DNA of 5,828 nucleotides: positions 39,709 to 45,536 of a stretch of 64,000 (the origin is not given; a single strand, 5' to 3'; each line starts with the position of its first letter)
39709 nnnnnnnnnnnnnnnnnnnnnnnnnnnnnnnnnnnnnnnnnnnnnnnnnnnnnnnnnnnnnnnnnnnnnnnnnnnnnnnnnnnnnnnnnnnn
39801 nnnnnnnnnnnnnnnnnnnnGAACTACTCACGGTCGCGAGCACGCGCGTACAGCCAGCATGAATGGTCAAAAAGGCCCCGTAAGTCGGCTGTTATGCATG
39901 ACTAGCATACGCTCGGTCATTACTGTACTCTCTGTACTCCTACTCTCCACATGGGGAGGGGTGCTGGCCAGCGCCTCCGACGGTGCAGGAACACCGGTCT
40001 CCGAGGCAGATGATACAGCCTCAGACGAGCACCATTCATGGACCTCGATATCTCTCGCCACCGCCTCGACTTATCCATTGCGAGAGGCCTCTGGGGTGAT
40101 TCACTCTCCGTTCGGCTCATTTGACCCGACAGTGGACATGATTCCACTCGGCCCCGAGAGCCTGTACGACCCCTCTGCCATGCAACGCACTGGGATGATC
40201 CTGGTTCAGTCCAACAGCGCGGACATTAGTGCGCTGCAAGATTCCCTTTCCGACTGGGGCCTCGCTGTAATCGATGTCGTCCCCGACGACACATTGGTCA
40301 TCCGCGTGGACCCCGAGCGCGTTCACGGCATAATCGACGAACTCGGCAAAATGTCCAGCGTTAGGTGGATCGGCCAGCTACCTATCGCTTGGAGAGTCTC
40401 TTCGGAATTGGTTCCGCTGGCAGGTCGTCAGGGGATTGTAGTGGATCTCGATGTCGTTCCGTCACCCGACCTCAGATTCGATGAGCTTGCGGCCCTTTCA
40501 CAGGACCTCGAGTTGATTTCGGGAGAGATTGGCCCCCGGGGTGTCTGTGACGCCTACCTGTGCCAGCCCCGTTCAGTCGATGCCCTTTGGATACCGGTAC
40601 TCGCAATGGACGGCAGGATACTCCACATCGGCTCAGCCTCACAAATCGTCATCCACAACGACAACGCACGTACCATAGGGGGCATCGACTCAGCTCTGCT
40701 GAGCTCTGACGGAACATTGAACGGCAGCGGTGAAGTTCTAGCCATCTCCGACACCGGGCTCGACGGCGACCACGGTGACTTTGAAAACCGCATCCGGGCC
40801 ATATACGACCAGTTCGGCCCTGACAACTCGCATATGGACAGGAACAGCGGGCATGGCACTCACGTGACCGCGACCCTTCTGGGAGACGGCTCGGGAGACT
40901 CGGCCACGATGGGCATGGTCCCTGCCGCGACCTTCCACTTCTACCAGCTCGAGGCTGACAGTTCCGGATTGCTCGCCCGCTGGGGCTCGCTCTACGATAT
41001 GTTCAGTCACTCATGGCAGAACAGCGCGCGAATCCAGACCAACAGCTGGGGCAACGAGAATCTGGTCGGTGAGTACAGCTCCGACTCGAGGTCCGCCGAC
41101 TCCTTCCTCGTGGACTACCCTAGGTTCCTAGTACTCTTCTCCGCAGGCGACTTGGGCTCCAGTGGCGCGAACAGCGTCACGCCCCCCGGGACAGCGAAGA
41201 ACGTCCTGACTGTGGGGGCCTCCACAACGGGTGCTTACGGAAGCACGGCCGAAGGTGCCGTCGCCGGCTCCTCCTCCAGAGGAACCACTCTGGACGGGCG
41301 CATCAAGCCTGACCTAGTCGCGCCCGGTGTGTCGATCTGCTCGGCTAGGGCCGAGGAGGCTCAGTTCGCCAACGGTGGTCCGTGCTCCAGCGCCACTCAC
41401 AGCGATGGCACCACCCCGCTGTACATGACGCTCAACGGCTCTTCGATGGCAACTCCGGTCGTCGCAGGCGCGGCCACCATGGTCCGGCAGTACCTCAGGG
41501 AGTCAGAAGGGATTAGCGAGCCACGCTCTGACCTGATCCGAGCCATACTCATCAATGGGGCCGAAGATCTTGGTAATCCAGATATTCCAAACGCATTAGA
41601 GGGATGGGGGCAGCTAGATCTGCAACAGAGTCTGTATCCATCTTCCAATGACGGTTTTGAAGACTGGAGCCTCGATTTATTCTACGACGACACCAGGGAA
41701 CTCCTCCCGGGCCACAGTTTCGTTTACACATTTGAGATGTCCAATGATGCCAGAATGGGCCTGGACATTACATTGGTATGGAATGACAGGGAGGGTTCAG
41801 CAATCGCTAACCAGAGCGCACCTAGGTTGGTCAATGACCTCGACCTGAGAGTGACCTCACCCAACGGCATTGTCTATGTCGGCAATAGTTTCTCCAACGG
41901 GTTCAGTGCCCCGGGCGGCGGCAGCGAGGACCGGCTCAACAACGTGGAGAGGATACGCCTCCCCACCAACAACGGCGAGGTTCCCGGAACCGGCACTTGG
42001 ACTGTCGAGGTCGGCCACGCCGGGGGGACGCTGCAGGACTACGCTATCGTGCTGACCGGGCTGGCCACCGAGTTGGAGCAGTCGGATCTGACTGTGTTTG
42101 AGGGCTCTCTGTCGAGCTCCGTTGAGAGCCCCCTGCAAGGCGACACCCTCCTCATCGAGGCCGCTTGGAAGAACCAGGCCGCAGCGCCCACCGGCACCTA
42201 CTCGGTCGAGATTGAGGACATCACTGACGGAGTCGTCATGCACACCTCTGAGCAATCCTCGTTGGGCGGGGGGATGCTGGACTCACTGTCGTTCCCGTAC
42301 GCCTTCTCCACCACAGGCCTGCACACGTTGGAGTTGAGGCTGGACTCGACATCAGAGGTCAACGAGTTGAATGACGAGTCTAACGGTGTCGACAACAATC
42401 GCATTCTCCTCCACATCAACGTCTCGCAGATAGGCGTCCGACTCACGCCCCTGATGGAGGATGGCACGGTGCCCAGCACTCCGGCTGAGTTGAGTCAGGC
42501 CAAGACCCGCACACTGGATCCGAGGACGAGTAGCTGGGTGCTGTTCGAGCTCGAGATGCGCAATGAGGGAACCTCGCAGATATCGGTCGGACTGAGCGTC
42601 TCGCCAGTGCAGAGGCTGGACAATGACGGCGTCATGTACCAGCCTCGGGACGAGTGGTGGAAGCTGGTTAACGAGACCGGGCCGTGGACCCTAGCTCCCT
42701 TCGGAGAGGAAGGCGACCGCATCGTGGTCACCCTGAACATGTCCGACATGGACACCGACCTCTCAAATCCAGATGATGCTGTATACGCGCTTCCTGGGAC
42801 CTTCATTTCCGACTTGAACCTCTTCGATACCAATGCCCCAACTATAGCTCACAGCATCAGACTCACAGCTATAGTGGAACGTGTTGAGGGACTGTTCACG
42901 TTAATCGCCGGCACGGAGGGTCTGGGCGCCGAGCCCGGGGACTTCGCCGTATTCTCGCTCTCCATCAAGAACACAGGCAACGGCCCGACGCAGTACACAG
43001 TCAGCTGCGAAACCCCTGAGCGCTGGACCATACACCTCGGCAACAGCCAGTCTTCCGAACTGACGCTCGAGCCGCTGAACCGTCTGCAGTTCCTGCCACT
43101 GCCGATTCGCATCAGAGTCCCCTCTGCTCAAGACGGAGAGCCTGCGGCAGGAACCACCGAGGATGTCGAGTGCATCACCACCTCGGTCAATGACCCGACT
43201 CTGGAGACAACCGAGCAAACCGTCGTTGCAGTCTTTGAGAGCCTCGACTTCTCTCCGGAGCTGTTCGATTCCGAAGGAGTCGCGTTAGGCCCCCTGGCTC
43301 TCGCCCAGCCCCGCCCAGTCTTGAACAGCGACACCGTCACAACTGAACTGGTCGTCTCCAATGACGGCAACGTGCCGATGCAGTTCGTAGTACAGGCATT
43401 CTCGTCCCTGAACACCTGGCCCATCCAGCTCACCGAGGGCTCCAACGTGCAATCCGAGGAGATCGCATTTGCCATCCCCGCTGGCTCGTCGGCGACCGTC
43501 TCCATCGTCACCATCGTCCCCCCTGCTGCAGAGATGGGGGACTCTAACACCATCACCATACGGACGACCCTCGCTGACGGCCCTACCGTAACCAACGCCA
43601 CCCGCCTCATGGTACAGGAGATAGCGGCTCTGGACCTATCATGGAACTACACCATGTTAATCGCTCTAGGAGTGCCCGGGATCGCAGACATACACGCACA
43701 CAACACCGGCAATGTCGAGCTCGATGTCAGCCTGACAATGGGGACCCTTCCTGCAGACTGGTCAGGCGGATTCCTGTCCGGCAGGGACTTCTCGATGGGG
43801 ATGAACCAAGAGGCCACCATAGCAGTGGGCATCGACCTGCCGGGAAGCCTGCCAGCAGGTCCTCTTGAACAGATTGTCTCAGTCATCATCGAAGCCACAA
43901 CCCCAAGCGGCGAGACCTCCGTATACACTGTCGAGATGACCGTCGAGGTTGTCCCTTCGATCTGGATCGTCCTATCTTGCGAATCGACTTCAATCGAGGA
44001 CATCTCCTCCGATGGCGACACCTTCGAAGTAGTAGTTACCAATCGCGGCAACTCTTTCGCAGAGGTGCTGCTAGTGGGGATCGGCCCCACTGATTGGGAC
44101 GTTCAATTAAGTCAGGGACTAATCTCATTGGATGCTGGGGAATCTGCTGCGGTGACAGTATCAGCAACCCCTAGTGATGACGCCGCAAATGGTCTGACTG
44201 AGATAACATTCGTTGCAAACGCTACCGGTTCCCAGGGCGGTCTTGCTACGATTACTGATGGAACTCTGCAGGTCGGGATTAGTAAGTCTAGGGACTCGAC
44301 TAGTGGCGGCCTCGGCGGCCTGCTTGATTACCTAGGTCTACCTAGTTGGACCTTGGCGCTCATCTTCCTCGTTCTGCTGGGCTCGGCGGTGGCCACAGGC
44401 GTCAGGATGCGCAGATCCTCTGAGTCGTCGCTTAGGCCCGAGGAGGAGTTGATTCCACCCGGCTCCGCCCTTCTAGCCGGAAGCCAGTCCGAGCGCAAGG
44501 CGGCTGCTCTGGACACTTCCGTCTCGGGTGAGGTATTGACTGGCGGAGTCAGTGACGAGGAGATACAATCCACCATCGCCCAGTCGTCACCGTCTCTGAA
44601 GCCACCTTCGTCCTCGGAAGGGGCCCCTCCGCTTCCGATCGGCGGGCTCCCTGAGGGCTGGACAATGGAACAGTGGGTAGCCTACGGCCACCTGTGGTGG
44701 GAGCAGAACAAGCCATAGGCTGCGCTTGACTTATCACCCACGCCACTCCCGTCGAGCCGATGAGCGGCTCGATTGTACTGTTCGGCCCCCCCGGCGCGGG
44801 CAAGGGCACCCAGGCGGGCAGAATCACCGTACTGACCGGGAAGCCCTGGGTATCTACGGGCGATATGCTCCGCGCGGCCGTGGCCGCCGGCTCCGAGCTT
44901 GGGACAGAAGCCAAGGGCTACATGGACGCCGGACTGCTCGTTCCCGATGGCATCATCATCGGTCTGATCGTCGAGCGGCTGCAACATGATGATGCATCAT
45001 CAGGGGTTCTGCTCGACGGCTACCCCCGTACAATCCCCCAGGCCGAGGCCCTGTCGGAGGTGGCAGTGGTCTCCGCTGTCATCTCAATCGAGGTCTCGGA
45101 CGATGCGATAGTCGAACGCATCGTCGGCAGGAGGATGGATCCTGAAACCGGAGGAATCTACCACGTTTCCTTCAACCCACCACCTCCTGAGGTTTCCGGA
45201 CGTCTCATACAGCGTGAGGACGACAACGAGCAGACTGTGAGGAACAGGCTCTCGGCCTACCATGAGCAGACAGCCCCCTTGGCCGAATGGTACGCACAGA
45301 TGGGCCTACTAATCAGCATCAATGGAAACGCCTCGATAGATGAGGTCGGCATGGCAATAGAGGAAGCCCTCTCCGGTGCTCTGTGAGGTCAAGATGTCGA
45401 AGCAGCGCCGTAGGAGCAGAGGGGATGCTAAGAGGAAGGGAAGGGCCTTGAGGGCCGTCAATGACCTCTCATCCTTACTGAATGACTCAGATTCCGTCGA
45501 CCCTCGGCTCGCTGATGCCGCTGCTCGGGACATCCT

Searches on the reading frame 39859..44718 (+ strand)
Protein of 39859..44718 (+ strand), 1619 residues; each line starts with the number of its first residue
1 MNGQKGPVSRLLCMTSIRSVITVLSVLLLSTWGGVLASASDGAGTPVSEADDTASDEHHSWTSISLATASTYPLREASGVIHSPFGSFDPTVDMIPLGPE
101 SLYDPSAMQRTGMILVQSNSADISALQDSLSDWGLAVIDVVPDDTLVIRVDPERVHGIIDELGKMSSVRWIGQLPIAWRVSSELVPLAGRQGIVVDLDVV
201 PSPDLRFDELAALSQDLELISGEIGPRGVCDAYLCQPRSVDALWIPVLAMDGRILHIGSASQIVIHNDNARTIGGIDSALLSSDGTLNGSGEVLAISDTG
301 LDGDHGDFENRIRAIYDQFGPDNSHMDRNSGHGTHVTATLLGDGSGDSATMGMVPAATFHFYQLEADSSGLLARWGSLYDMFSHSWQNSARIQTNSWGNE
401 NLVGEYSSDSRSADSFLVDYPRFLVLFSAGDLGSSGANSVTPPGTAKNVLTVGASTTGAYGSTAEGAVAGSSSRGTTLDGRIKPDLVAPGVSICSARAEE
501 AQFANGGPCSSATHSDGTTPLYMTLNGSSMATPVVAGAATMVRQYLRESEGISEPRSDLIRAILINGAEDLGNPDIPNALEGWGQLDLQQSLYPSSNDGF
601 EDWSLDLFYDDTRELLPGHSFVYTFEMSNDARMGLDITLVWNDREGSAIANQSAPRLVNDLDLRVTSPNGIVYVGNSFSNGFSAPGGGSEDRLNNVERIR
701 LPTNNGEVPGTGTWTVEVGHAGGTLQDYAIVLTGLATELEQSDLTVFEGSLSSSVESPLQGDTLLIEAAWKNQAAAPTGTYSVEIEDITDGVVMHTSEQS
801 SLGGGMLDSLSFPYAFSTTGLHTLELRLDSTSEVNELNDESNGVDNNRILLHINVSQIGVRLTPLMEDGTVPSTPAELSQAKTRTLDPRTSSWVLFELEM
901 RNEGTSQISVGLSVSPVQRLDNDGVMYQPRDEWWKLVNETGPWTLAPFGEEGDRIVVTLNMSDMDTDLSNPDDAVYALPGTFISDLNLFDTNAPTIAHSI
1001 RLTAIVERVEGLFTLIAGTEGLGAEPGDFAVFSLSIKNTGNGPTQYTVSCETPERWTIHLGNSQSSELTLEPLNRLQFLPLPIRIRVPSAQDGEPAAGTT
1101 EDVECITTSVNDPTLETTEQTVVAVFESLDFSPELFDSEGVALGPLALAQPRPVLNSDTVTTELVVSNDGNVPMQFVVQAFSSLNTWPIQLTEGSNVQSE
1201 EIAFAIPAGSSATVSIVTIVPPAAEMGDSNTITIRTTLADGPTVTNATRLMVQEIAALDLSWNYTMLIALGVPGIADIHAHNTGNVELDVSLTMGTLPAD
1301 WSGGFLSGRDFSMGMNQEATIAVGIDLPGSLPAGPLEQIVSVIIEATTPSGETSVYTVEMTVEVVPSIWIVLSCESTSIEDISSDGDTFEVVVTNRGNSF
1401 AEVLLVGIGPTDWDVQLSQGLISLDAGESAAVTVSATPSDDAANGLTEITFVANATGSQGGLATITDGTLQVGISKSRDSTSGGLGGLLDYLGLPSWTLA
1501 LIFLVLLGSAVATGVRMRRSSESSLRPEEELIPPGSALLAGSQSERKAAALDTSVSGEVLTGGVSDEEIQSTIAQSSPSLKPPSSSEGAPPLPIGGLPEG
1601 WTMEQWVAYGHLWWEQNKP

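Call 45: search_protein_families(library=pfam, proteins=[window:39859-44718:+], max_evalue=0.001)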
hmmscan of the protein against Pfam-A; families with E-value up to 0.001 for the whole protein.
window:39859-44718:+ (1619 aa): 3 families
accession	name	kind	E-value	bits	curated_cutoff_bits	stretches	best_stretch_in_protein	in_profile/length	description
PF00082.27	Peptidase_S8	-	4e-40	138.4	21.8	1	289-584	1-288/288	Subtilase family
PF10633.15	NPCBM_assoc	-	2.7e-07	31.1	24.4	0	1388-1454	8-76/78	NPCBM-associated, NEW3 domain of alpha-galactosidase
PF07705.17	CARDB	-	7.2e-06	26.6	22.7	1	742-843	2-98/101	CARDB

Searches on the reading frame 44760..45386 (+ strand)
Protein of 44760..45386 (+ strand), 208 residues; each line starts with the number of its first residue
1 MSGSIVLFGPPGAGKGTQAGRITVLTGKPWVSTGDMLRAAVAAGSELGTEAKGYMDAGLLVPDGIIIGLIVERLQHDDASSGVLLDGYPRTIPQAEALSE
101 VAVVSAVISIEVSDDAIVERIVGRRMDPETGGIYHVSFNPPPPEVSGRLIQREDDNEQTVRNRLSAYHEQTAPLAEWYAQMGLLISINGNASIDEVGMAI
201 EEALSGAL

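Call 45: search_protein_families(library=pfam, proteins=[window:44760-45386:+], max_evalue=0.001)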
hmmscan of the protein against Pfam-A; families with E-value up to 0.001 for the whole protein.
window:44760-45386:+ (208 aa): 2 families
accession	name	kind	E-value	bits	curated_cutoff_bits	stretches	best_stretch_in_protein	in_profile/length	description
PF00406.28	ADK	-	3.2e-46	157.6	26.8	1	7-181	1-149/151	Adenylate kinase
PF13207.12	AAA_17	-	2.4e-21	76.9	27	1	8-125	1-123/136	AAA domain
